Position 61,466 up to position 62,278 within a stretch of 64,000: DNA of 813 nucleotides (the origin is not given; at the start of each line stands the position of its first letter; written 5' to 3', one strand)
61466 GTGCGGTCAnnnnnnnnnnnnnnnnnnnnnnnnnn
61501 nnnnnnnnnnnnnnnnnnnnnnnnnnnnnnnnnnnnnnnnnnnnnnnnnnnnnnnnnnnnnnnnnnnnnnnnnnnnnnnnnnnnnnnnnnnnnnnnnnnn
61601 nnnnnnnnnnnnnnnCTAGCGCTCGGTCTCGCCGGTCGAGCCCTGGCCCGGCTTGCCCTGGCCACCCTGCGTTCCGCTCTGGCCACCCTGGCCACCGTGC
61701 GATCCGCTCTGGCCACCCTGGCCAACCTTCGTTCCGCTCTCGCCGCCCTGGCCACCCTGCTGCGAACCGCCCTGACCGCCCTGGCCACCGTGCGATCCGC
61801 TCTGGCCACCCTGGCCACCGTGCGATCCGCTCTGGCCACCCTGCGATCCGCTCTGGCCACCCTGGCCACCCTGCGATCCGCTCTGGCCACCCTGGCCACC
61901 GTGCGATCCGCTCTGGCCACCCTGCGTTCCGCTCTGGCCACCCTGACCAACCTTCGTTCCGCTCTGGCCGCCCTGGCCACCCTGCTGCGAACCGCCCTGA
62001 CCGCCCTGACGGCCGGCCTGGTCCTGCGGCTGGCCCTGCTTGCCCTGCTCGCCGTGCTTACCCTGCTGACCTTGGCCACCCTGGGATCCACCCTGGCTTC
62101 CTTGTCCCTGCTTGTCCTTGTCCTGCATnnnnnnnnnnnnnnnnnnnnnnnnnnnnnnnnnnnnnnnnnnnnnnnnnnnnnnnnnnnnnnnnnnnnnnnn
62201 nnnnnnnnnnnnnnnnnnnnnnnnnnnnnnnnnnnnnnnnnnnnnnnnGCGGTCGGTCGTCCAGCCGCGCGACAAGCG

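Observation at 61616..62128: Gly/Gln/Ser-rich minisatellite protein (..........)n, strongly expressed and intrinsically disordered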

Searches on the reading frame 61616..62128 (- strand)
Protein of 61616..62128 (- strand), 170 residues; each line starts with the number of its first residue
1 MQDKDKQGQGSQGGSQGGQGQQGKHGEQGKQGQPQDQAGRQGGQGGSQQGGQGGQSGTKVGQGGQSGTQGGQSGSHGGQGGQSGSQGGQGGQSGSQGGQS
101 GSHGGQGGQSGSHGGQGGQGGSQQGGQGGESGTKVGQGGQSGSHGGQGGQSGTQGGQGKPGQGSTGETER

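Call 5: search_protein_families(library=pfam, proteins=[window:61616-62128:-], max_evalue=1)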
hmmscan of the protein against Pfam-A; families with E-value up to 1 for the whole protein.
window:61616-62128:- (170 aa): 0 families

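Call 6: search_protein_families(library=ncbifam, proteins=[window:61616-62128:-], max_evalue=1)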
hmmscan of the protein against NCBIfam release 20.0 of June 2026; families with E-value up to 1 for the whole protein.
window:61616-62128:- (170 aa): 0 families

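Call 7: find_homologous_proteins(query=window:61616-62128:-, max_evalue=0.001)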
Query window:61616-62128:-: 4742 candidates shared short words with the query, none scored E <= 0.001.
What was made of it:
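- Closest known: Bacterial hydrophilins. Different: There is no sequence similarity and no KGG motif (calls 5, 6, 7).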

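Call 9: list_cluster_members(proteins=[window:61616-62128:-, window:62217-62657:-, window:62684-62989:-])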
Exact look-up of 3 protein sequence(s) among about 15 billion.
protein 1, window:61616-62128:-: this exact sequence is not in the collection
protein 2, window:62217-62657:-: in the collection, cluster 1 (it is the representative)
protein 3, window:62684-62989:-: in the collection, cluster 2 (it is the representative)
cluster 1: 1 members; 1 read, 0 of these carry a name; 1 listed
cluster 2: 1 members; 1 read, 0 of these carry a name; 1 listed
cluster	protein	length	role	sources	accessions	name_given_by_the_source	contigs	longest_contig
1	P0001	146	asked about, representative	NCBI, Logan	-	-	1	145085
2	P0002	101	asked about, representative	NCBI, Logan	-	-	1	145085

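Call 10: find_encoding_contigs(protein=window:61616-62128:-, flank=8000)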
Protein window:61616-62128:- (170 aa): no gene with exactly this product is on record in the collection.
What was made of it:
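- The exact 170-aa protein is not on record in the protein collection, although its neighbours are (calls 9, 10).
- Tried and rejected: The GGQ protein is not on record (calls 9, 10).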

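Call 15: find_related_loci(query=window:61616-62128:-, collection=genome_contigs, flank=6000)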
Query window:61616-62128:- (170 aa) in genome_contigs; peptide patterns used: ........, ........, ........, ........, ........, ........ (x = any residue, [..] = any of these).
600 stretches matched a pattern, but none encodes a relative of the query by tblastn (E <= 1e-3).
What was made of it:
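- Tried and rejected: 600 pattern matches were found and none was confirmed (call 15).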

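Call 17: find_homologous_proteins(query=window:61616-62128:-, max_evalue=10)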
Query window:61616-62128:- (170 aa): 3 proteins with E <= 10 among 4742 candidates.
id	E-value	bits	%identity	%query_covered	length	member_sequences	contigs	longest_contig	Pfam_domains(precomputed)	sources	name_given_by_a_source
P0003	2.2e-1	29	-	-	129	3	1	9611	PF14013.12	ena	-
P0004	1.0e+0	27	-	-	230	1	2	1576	PF00575.30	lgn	-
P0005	4.1e+0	25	58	18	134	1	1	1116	PF11387.15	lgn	-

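Call 51: predict_structure(protein=window:61619-62128:-)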
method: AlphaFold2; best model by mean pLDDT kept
length: 170 residues; sequences in the alignment: 1
mean_pLDDT: 46.1   pTM: 0.11
mean pLDDT of the five models: 46.1, 42.1, 41.5, 41.1, 39.8
residues with pLDDT >= 90: 0; 70-90: 1; 50-70: 41; < 50: 128
segments of 3 or more residues with pLDDT < 50: 25-29, 31-39, 41-46, 48-54, 56-58, 60-84, 86-94, 96-111, 113-121, 123-132, 136-139, 144-151, 165-170
pLDDT, mean of each block of 10 residues (from residue 1): 53 60 50 44 45 46 43 43 43 42 41 44 42 48 45 51 44
secondary structure: DSSP gave nothing for this model
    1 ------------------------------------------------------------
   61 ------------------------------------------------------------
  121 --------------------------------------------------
elements in order:
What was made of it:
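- On Intrinsically disordered proteins: AF2 gives mean pLDDT 46.1, pTM 0.11 and no DSSP elements, from a single sequence (call 51).
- No structure predicted: call 51. AF2 gives no ordered model, pLDDT 46 (call 51).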

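Call 74: search_solved_structures(query=window:61619-62128:-, max_evalue=10)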
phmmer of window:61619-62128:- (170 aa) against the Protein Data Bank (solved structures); distinct sequences matched with E-value up to 10: 1.
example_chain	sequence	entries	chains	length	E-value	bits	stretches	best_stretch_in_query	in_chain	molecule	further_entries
7ayp_A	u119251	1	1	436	0.52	13.4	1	61-120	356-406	Endo-1,4-beta-xylanase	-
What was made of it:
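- No family or homologue: calls 5, 6, 7, 15, 17, 74.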
